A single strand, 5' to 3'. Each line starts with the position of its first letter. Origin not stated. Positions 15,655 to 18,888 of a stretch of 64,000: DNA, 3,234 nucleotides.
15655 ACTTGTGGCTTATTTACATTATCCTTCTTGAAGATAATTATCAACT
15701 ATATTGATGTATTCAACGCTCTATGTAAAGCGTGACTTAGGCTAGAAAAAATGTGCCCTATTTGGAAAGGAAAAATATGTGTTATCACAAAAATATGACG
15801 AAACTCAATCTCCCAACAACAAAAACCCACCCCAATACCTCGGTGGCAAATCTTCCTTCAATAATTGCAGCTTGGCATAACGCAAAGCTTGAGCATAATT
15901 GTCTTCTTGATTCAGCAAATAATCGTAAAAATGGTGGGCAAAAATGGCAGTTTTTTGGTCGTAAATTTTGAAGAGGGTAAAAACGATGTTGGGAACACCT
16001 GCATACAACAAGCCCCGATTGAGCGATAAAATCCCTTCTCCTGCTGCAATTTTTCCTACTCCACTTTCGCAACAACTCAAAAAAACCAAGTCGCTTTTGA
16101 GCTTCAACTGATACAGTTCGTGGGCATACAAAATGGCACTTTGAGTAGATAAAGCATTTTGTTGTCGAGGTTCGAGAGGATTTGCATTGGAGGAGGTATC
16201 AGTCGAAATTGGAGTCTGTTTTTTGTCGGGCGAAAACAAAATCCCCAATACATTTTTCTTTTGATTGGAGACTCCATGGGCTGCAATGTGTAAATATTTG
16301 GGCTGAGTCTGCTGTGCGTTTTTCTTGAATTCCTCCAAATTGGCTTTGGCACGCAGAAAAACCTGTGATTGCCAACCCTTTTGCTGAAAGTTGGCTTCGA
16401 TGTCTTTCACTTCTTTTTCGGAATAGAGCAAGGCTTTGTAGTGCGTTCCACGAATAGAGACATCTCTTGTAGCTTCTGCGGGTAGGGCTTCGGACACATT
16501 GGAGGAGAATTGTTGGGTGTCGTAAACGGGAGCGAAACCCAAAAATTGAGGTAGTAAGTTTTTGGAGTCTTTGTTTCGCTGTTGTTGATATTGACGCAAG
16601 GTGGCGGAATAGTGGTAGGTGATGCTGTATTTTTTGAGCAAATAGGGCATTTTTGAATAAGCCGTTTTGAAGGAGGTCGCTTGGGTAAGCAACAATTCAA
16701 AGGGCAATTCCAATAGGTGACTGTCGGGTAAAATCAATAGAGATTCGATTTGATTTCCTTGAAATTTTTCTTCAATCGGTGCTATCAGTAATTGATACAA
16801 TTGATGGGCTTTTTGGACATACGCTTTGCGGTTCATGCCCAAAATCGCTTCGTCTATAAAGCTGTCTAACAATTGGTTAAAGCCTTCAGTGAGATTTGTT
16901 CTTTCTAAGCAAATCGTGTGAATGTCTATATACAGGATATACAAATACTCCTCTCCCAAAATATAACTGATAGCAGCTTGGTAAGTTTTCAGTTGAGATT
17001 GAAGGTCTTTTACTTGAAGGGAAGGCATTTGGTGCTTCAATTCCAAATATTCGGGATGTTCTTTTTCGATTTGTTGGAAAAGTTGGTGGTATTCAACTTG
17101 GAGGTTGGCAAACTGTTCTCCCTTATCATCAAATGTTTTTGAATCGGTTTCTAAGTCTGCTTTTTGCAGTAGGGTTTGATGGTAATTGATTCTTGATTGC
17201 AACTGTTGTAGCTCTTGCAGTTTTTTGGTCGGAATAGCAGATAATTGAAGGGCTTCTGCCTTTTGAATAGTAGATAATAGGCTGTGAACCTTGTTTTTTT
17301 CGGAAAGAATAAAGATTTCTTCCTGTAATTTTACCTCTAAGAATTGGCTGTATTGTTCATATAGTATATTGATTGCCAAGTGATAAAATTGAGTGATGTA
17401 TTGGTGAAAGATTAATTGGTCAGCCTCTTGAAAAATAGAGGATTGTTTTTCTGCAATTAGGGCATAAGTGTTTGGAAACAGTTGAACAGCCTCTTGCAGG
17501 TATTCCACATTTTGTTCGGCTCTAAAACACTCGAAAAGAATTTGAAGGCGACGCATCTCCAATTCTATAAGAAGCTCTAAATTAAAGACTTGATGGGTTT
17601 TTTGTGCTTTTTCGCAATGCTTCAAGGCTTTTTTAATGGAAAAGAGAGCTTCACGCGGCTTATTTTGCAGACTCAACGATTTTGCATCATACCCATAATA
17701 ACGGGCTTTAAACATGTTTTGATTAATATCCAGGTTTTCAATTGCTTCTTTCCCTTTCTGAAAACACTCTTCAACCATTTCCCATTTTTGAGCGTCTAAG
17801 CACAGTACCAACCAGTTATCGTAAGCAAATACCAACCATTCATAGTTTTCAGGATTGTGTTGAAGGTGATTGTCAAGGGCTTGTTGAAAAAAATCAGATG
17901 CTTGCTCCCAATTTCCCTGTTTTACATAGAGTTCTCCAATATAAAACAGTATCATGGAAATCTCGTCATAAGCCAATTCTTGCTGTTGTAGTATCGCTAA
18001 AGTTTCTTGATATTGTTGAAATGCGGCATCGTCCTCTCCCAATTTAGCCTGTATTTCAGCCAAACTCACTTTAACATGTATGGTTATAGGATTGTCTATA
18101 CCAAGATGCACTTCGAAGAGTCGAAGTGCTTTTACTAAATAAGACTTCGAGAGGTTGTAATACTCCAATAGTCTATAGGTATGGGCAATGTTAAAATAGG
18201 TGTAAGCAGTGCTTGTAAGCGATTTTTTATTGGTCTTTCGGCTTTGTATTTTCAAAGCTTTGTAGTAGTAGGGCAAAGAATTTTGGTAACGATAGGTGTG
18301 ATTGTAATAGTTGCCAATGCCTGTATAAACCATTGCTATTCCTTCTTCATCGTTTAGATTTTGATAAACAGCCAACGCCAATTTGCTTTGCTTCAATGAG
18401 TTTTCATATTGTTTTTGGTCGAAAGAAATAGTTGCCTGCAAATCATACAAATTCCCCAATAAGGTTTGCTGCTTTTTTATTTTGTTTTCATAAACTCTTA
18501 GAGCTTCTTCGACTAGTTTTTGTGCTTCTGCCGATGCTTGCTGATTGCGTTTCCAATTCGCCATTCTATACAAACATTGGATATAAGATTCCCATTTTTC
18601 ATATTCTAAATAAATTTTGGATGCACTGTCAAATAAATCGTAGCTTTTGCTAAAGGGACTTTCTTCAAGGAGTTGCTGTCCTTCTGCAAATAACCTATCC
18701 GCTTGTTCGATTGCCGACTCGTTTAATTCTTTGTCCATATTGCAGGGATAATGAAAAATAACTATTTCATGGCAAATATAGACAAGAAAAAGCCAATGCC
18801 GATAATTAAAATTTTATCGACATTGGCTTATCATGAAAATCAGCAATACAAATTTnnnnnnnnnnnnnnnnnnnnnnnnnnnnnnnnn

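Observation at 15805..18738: TPR-CHAT paralogs: near-identical protease halves, strongly diverged TPR halves, mosaic relationships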

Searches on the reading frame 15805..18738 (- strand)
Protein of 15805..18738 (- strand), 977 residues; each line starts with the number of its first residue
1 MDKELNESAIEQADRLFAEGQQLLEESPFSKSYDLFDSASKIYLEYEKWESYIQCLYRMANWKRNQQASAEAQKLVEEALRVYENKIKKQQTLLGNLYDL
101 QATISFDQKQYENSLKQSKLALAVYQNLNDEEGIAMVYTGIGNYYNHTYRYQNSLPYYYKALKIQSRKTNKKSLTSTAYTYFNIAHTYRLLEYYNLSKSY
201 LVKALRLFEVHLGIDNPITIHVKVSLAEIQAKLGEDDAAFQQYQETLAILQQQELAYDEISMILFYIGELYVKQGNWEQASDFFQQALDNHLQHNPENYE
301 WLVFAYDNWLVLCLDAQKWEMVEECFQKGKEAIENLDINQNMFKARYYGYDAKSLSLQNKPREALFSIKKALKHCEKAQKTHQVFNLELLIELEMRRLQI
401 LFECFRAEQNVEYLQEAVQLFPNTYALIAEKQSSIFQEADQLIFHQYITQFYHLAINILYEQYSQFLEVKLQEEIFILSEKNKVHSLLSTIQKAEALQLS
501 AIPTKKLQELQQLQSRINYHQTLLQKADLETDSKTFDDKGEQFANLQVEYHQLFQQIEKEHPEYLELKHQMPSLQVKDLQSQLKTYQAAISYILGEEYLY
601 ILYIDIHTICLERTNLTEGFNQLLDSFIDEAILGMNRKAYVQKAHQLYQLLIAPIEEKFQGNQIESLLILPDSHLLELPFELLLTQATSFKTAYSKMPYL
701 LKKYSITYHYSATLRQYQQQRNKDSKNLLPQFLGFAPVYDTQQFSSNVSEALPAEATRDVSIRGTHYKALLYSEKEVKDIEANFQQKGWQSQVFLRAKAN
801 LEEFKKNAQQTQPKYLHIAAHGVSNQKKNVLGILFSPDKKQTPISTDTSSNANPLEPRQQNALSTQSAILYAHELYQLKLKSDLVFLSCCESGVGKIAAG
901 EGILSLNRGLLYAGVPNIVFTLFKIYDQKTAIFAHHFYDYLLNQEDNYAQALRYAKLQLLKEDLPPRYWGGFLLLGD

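Call 6: search_protein_families(library=pfam, proteins=[window:15805-18738:-], max_evalue=0.01)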
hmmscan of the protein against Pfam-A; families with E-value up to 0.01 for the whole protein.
window:15805-18738:- (977 aa): 11 families
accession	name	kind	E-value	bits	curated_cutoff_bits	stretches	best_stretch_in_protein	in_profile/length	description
PF12770.12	CHAT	-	1.3e-52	179.5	24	1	643-977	3-289/289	CHAT domain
PF13424.12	TPR_12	-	3.8e-25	88.3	30.1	4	177-252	2-77/77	Tetratricopeptide repeat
PF13374.12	TPR_10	-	1.1e-09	38.4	27.5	0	177-217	1-41/42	Tetratricopeptide repeat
PF07719.23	TPR_2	-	1.5e-05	25.2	27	1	263-289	3-29/34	Tetratricopeptide repeat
PF24885.1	TPR_NPHP3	-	0.00011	22.2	100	1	108-252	31-173/239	Nephrocystin-3 TPR domain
PF00515.34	TPR_1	-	0.00039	20.6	27.8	1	263-289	3-29/34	Tetratricopeptide repeat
PF13181.12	TPR_8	-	0.00043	20.7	25.7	1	179-207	2-30/34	Tetratricopeptide repeat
PF13176.12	TPR_7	-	0.0006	20.2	27.9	1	267-294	5-34/36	Tetratricopeptide repeat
PF13174.12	TPR_6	-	0.0016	19.4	26.3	1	264-291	3-30/33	Tetratricopeptide repeat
PF13428.12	TPR_14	-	0.0021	19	23.5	0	265-297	5-36/44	Tetratricopeptide repeat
PF09986.15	DUF2225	-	0.0037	17.4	21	1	144-295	86-199/214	Uncharacterized protein conserved in bacteria (DUF2225)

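Call 7: search_protein_families(library=padloc, proteins=[window:15805-18738:-], max_evalue=0.01)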
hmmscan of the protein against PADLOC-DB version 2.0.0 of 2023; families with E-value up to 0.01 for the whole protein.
window:15805-18738:- (977 aa): 1 family
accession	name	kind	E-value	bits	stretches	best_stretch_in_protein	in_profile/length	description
PDLC01169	TPR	-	1.8e-06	25.5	1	92-209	113-219/252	TPR repeats containing protein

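Call 12: find_encoding_contigs(protein=window:15805-18738:-, flank=3000, max_places=5)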
Protein window:15805-18738:- (977 aa): no gene with exactly this product is on record in the collection.

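Call 13: find_homologous_proteins(query=window:15805-18738:-, max_evalue=1e-10)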
Query window:15805-18738:- (977 aa): 98 proteins with E <= 1e-10 among 8000 candidates.
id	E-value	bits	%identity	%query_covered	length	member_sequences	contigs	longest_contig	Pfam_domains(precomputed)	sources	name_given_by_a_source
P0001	0.0e+0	1052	53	99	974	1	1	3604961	PF17874.8,PF00515.35,PF13424.13,PF24885.2,PF12770.13,PF13181.13,PF07719.24,PF13374.13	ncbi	ncbi:MAG: CHAT domain-containing tetratricopeptide repeat protein [Chitinophagales bacterium]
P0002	1.2e-289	982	51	99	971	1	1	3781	PF17874.8,PF00515.35,PF13424.13,PF13176.13,PF24885.2,PF12770.13,PF13181.13,PF07719.24,PF13374.13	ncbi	ncbi:MAG: CHAT domain-containing protein [Chitinophagales bacterium]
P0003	6.5e-273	927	48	100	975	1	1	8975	PF17874.8,PF00515.35,PF13424.13,PF24885.2,PF13432.13,PF12770.13,PF13181.13,PF07719.24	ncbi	ncbi:MAG: CHAT domain-containing protein [Chitinophagales bacterium]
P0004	4.0e-71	259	26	99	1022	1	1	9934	PF13431.13,PF13414.13,PF09986.16,PF13176.13,PF24885.2,PF04010.19,PF13428.13,PF12770.13,PF13374.13,PF07721.21,PF14559.13,PF17874.8,PF00515.35,PF13424.13,PF21033.5,PF13432.13,PF13181.13,PF07719.24,PF13174.13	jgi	-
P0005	8.4e-63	231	31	55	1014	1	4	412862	PF00515.35,PF13424.13,PF24885.2,PF12770.13,PF13181.13,PF07719.24,PF13374.13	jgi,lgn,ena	-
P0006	5.1e-46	176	29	52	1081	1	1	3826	PF13431.13,PF13176.13,PF24885.2,PF13428.13,PF12770.13,PF13374.13,PF17874.8,PF00515.35,PF13424.13,PF13432.13,PF13181.13,PF07719.24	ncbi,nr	ncbi:MAG: CHAT domain-containing protein, partial [Lentimicrobium sp.]|nr:CHAT domain-containing pro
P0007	1.3e-45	174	26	77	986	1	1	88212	PF13176.13,PF24885.2,PF13428.13,PF08238.19,PF12770.13,PF13374.13,PF08631.17,PF17874.8,PF00515.35,PF13424.13,PF13432.13,PF13181.13,PF07719.24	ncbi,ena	-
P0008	2.3e-43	167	25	92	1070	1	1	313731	PF10602.16,PF13431.13,PF09986.16,PF13176.13,PF24885.2,PF13428.13,PF12770.13,PF13374.13,PF14559.13,PF17874.8,PF00515.35,PF13424.13,PF21033.5,PF13432.13,PF13181.13,PF07719.24,PF13174.13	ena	-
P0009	8.0e-40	155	29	53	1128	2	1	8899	PF13431.13,PF13414.13,PF23300.4,PF13176.13,PF24885.2,PF13428.13,PF12770.13,PF13374.13,PF14559.13,PF13371.13,PF17874.8,PF00515.35,PF13424.13,PF21033.5,PF13432.13,PF13181.13,PF07719.24,PF13174.13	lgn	-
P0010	6.4e-39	152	24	86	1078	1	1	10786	PF17874.8,PF00515.35,PF13424.13,PF13176.13,PF24885.2,PF13428.13,PF12770.13,PF13181.13,PF07719.24,PF13374.13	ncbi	-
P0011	1.9e-36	144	22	97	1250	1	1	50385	PF10602.16,PF13431.13,PF13414.13,PF13176.13,PF24885.2,PF18768.8,PF13428.13,PF12770.13,PF13374.13,PF07721.21,PF10345.16,PF17874.8,PF00515.35,PF13424.13,PF28559.1,PF21033.5,PF14938.13,PF13432.13,PF13181.13,PF07719.24,PF13174.13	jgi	jgi:CHAT domain-containing protein/tetratricopeptide (TPR) repeat protein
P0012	1.2e-35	141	25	61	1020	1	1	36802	PF00515.35,PF13424.13,PF13176.13,PF24885.2,PF13432.13,PF13428.13,PF12770.13,PF13181.13,PF07719.24,PF13374.13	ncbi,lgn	-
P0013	4.2e-33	133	24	91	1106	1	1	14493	PF13431.13,PF23914.2,PF25062.2,PF13414.13,PF13176.13,PF13428.13,PF12770.13,PF25064.2,PF13374.13,PF14559.13,PF13371.13,PF17874.8,PF00515.35,PF04212.25,PF12895.14,PF13424.13,PF14938.13,PF13432.13,PF13181.13,PF07719.24,PF13174.13,PF20308.5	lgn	-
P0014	5.0e-33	133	23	90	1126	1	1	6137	PF10602.16,PF17874.8,PF00515.35,PF13424.13,PF14938.13,PF13432.13,PF13428.13,PF12770.13,PF07719.24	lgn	-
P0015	1.9e-32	131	23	87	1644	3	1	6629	PF10602.16,PF13431.13,PF13414.13,PF09986.16,PF13176.13,PF24885.2,PF13428.13,PF12770.13,PF13374.13,PF14559.13,PF13371.13,PF17874.8,PF00515.35,PF12895.14,PF13424.13,PF21033.5,PF14938.13,PF13432.13,PF13181.13,PF07719.24,PF13174.13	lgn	-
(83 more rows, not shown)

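Call 17: find_encoding_contigs(protein=P0001, flank=10000, max_places=3)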
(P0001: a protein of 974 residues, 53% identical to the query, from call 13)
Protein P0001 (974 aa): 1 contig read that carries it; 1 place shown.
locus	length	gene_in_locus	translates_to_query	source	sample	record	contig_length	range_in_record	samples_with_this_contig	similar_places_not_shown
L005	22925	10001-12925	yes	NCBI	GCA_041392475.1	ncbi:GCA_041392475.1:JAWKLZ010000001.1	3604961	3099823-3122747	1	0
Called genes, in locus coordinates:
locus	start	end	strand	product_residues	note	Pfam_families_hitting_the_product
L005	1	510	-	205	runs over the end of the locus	-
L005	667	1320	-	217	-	PF02463:SMC_N (weak), PF00005:ABC_tran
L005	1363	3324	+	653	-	PF00515:TPR_1, PF07719:TPR_2 (weak), PF13414:TPR_11, PF00515:TPR_1, PF13414:TPR_11, PF13432:TPR_16, PF00515:TPR_1, PF13414:TPR_11, +9 more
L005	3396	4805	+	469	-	PF22612:GH113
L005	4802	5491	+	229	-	PF00535:Glycos_transf_2, PF13641:Glyco_tranf_2_3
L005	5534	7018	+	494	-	PF13506:Glyco_transf_21, PF00535:Glycos_transf_2, PF13641:Glyco_tranf_2_3, PF13632:Glyco_trans_2_3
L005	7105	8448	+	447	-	PF02836:Glyco_hydro_2_C (faint), PF26410:GH5_mannosidase, PF00150:Cellulase (weak)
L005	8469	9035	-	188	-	-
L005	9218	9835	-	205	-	PF08281:Sigma70_r4_2 (weak), PF04545:Sigma70_r4 (faint)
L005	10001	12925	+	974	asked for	PF07719:TPR_2 (faint), PF13181:TPR_8 (faint), PF13374:TPR_10 (faint), PF00515:TPR_1 (faint), PF17874:TPR_MalT, PF13424:TPR_12, PF24885:TPR_NPHP3 (weak), PF12770:CHAT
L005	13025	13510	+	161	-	PF00856:SET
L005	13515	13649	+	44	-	-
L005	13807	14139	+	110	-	PF01740:STAS, PF13466:STAS_2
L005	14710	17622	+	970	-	PF07719:TPR_2 (faint), PF13428:TPR_14 (faint), PF13374:TPR_10 (faint), PF00515:TPR_1 (faint), PF13181:TPR_8 (faint), PF17874:TPR_MalT, PF13424:TPR_12, PF12770:CHAT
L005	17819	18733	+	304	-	PF05721:PhyH (weak)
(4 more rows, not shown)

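Call 40: search_solved_structures(query=window:15805-18738:-, max_evalue=0.01)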
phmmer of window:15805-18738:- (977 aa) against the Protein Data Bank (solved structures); distinct sequences matched with E-value up to 0.01: 16.
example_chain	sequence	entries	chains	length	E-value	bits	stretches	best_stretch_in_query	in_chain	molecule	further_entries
7ai4_A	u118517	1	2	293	1.1e-06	30.7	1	72-289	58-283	Isoform C of Kinesin light chain 1,Isoform C of Kinesin light chain 1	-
3nf1_A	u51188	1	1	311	3.8e-05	25.5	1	73-256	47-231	Kinesin light chain 1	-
6fuz_A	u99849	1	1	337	8.1e-05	24.4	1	74-256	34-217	Kinesin light chain 1,Kinesin light chain 1,C-Jun-amino-terminal kinase-interacting protei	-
6fv0_A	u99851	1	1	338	8.2e-05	24.4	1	74-256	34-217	Kinesin light chain 1,Torsin-1A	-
6swu_A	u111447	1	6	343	8.6e-05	24.3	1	74-256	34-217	Kinesin light chain 1,Kinesin light chain 1,TPR domain of kinesin light chain 1 in complex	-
5oj8_A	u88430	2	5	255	0.0001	24.1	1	73-253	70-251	Kinesin light chain 1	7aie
9pmb_C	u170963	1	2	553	0.00026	22.7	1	74-256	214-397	Kinesin light chain 1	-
7obi_A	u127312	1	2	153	0.0021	19.7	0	135-290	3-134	CTPR-rv4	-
5o09_1C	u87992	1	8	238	0.0026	19.5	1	95-348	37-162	Bacterial kinesin light chain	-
9gzg_A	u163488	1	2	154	0.0027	19.4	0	225-289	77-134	Engineered CTPR protein with glutamic acids for conductivity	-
5o01_A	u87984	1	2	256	0.0028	19.3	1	95-348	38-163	BKLC (bacterial kinesin-light chain-like)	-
6ejn_A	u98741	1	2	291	0.0074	17.9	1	74-254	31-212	Kinesin light chain 2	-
6f9i_A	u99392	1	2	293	0.0076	17.9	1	74-254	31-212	Kinesin light chain 2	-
3ceq_A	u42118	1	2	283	0.0082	17.8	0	76-254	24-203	Kinesin light chain 2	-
5ojf_A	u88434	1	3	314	0.0091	17.6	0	74-254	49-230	Kinesin light chain 2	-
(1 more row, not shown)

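Call 58: search_protein_families(library=ncbifam, proteins=[window:15805-18738:-], max_evalue=0.01)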
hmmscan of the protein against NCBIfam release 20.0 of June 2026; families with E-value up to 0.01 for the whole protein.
window:15805-18738:- (977 aa): 3 families
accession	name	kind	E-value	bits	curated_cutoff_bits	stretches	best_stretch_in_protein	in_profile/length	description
NF053520.1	HK_Porph_FimS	equivalog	3.5e-09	35.5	600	1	20-186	51-212/618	sensor histidine kinase FimS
NF040586.1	FxSxx_TPR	equivalog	7.3e-07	28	300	1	55-254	387-590/830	FxSxx-COOH system tetratricopeptide repeat protein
NF002725.1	PRK02603.1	equivalog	0.0012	18.9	143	1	224-310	76-161/173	photosystem I assembly protein Ycf3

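Call 66: predict_structure(alignment_id=A3)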
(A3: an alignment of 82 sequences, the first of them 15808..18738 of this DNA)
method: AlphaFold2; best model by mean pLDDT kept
length: 977 residues; sequences in the alignment: 82
mean_pLDDT: 89.9   pTM: 0.87
mean pLDDT of the five models: 89.9, 89.1, 88.3, 87.5, 87.4
residues with pLDDT >= 90: 705; 70-90: 202; 50-70: 27; < 50: 43
segments of 3 or more residues with pLDDT < 50: 747-765, 845-865
pLDDT, mean of each block of 10 residues (from residue 1): 78 97 82 95 97 97 93 98 96 97 95 96 98 97 92 94 91 91 96 92 95 92 96 96 96 87 97 96 97 94 96 95 96 92 96 97 98 94 82 97 98 98 93 80 89 97 97 97 83 76 86 87 80 87 90 88 81 92 97 96 98 94 93 88 98 96 96 94 98 98 97 92 90 90 51 43 57 95 96 95 94 96 76 84 47 38 57 87 94 80 84 94 92 97 90 98 96 95
secondary structure, 60 per line:
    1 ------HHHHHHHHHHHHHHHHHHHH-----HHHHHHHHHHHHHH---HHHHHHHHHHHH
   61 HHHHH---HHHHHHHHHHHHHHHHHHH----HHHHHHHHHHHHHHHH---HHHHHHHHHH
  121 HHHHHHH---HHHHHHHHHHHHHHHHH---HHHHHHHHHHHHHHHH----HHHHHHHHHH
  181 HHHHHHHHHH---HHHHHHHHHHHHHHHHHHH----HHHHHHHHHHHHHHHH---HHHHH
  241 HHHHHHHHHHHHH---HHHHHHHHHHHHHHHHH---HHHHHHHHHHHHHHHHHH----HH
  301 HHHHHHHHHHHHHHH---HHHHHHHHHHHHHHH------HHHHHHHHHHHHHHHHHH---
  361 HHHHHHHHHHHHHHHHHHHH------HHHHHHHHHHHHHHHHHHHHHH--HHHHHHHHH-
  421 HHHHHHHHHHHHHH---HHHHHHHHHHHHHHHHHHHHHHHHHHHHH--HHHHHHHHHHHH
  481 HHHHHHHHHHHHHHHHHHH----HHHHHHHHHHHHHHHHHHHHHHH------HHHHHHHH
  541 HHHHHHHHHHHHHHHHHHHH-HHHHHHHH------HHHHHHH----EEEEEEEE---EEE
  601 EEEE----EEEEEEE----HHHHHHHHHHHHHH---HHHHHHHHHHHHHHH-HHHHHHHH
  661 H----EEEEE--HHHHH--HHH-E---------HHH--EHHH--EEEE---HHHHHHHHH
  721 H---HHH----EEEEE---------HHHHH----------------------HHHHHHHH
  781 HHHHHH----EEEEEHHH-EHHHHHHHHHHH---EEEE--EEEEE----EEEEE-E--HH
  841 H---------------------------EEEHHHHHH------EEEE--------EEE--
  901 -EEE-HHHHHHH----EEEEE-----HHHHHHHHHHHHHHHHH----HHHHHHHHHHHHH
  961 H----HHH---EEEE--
elements in order (helices of 4 or more, strands of 3 or more residues): H7-26 H32-45 H49-65 H69-87 H92-107 H111-127 H131-147 H151-166 H171-190 H194-212 H217-232 H236-253 H257-273 H277-294 H299-315 H319-333 H340-357 H361-380 H387-408 H411-419 H421-434 H438-466 H469-499 H504-526 H533-560 H562-569 H576-582 E587-594 E598-604 E609-615 H620-633 H637-651 H653-661 E666-670 H673-677 E705-708 H712-721 E732-736 H746-750 H773-786 E791-795 H801-811 E815-818 E821-825 E830-834 E869-871 H872-877 E884-887 E896-898 E902-904 H906-912 E917-921 H927-943 H948-961 E972-975
